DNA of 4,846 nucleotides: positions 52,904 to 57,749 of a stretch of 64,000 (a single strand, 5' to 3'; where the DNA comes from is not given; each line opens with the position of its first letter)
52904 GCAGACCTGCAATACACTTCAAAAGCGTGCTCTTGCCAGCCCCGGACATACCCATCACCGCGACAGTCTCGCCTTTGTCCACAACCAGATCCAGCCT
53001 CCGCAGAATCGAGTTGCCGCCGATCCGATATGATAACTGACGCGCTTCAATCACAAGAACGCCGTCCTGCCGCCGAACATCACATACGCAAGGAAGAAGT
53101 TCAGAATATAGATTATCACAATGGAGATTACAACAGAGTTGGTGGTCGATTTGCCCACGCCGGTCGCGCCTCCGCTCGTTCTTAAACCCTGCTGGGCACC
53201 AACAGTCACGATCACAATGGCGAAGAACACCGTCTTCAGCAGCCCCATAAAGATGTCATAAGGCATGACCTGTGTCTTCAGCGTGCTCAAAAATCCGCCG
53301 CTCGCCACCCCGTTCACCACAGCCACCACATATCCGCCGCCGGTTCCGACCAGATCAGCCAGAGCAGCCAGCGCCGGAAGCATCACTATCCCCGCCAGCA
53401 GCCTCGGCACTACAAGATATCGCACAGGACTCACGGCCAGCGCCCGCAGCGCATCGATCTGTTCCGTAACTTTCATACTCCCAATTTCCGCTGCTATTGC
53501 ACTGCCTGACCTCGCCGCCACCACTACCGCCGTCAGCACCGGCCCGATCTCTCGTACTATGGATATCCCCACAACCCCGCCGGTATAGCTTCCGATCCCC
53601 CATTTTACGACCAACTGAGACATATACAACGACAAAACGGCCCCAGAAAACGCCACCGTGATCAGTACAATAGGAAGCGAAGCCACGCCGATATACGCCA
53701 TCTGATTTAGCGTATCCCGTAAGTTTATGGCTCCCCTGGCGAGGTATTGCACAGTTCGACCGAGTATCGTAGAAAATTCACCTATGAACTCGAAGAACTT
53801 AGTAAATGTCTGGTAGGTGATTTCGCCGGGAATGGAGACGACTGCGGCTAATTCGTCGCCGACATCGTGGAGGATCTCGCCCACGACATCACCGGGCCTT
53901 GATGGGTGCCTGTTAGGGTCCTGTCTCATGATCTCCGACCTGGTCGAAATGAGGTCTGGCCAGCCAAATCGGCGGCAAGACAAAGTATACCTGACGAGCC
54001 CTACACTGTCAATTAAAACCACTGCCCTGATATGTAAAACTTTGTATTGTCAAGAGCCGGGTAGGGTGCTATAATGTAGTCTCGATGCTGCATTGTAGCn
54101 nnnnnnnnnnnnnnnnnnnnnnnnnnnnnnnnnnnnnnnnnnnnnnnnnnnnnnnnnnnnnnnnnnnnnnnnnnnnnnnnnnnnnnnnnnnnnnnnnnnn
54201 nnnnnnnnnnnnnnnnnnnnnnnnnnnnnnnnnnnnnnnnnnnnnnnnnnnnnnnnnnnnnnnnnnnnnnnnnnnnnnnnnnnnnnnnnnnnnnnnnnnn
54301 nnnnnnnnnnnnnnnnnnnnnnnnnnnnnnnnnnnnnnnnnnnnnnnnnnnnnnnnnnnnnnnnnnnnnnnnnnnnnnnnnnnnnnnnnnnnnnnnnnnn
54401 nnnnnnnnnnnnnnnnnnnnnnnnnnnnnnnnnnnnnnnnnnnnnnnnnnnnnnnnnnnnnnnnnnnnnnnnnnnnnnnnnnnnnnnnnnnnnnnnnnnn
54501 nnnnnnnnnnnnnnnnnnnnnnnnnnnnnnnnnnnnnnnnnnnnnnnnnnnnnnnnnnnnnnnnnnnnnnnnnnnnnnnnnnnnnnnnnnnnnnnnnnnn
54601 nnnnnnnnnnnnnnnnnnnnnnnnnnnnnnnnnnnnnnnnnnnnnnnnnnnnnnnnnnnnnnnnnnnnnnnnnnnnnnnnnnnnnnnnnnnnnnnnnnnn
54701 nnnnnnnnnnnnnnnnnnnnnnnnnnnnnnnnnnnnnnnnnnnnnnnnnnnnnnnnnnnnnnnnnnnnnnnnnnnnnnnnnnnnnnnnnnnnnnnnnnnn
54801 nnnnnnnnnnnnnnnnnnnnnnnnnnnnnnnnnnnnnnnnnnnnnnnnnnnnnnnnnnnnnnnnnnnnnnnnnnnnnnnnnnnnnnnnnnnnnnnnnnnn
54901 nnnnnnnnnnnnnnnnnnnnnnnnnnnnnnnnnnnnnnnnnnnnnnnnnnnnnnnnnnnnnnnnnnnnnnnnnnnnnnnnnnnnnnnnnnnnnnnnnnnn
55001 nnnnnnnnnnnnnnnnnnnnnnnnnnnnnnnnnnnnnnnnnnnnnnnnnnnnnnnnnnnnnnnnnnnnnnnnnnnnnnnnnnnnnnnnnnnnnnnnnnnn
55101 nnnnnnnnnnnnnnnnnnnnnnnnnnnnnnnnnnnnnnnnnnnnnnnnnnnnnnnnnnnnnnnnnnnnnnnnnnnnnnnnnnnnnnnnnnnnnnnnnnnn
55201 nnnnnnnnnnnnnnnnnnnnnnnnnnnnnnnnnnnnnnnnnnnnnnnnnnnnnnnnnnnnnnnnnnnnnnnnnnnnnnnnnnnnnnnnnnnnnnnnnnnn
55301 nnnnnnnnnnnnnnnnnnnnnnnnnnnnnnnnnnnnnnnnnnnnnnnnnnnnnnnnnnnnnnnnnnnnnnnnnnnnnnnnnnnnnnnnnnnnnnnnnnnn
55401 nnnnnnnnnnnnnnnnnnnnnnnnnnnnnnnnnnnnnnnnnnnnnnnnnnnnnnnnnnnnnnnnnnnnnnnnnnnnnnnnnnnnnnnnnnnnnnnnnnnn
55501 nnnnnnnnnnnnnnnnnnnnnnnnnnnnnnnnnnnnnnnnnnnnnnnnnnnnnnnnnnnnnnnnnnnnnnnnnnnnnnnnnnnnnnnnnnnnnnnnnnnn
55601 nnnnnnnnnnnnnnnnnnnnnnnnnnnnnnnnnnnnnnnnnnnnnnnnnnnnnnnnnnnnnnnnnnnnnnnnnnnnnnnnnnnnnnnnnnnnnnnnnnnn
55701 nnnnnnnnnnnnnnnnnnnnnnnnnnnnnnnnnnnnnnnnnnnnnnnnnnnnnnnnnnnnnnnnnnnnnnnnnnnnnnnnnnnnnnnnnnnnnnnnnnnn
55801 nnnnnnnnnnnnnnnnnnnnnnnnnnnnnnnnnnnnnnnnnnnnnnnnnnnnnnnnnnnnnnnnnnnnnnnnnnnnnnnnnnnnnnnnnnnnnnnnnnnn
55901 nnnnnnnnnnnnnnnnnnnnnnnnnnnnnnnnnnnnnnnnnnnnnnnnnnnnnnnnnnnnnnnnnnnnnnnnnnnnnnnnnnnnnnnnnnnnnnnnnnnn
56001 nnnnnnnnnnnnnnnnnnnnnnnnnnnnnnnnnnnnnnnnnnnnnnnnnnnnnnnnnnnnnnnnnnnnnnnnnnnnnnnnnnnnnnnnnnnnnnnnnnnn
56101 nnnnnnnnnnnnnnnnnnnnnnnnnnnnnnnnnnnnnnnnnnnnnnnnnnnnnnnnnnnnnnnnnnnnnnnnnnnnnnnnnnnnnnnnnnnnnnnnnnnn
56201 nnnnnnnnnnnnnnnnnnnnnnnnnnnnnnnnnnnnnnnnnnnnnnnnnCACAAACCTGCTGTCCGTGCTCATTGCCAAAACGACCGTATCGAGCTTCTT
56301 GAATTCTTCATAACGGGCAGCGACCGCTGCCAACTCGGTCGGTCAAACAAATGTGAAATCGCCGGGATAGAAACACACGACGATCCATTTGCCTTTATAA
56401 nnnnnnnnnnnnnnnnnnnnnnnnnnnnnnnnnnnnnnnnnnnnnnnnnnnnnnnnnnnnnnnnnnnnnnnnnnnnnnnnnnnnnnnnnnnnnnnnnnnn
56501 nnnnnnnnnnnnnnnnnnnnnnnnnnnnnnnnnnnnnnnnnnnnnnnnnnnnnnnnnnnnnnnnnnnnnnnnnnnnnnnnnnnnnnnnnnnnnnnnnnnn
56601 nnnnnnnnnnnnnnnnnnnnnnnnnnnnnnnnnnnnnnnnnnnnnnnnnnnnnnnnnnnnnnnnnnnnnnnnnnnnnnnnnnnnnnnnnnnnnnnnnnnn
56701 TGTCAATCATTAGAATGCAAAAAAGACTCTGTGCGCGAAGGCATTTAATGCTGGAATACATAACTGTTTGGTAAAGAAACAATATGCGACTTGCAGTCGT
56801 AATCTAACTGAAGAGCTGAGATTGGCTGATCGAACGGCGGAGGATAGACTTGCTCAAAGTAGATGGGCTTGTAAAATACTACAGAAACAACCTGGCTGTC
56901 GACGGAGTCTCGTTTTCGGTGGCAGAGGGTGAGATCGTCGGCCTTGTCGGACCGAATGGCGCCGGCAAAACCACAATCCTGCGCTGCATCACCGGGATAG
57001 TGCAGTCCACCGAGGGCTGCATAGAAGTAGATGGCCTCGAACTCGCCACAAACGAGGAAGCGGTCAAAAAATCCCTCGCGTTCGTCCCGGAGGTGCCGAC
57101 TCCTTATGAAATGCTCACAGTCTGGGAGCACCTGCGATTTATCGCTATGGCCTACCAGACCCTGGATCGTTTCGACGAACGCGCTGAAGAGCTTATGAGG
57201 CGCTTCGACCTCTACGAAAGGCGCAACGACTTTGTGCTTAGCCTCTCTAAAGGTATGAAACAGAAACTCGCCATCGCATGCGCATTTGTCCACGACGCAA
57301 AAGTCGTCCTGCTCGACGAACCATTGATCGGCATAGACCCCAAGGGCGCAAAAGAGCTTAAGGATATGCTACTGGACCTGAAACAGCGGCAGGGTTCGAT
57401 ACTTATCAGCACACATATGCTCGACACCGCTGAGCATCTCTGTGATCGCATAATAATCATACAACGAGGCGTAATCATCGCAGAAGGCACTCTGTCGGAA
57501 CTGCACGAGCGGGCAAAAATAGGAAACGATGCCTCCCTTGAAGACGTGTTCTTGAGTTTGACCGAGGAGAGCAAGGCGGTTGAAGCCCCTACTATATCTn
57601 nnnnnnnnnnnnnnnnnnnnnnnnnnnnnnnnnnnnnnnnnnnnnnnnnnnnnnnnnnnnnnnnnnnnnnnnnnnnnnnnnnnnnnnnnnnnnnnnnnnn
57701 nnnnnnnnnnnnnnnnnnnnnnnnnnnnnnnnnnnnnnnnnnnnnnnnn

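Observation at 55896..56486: Peroxiredoxin with UGA exactly at the peroxidatic cysteine: predicted selenoprotein, not a pseudogene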

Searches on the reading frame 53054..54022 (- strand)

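Call 55: search_protein_families(library=pfam, proteins=[window:53054-54022:-], max_evalue=0.001)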
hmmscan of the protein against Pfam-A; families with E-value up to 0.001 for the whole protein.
window:53054-54022:- (323 aa): 1 family
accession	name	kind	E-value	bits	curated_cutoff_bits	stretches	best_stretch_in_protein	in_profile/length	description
PF02405.21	MlaE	-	1.3e-70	237.7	22.5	1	105-313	2-211/212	Permease MlaE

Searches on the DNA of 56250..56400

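Call 50: search_rna_families(source=window, start=56250, end=56400, threshold=evalue, max_evalue=10)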
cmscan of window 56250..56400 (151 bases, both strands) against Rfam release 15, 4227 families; matches with E-value up to 10: 0.
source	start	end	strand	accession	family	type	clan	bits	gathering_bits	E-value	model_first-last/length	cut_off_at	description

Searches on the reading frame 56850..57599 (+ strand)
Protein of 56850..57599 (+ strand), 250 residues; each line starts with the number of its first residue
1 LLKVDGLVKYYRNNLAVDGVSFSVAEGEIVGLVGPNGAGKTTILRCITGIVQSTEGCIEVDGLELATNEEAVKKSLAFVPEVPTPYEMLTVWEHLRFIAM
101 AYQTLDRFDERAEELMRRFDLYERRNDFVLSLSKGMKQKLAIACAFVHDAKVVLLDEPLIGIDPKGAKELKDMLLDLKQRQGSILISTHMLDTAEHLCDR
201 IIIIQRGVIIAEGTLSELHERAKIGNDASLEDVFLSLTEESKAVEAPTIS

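Call 55: search_protein_families(library=pfam, proteins=[window:56850-57599:+], max_evalue=0.001)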
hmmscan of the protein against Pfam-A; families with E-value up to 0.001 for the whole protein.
window:56850-57599:+ (250 aa): 3 families
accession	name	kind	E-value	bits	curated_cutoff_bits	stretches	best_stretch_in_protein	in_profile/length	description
PF00005.33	ABC_tran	-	2e-33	116.3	25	1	18-159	2-136/137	ABC transporter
PF13304.12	AAA_21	-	2.5e-13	51.2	27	2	129-189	235-298/304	AAA domain, putative AbiEii toxin, Type IV TA system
PF13476.12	AAA_23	-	2.1e-05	25.7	27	1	26-48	18-40/201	AAA domain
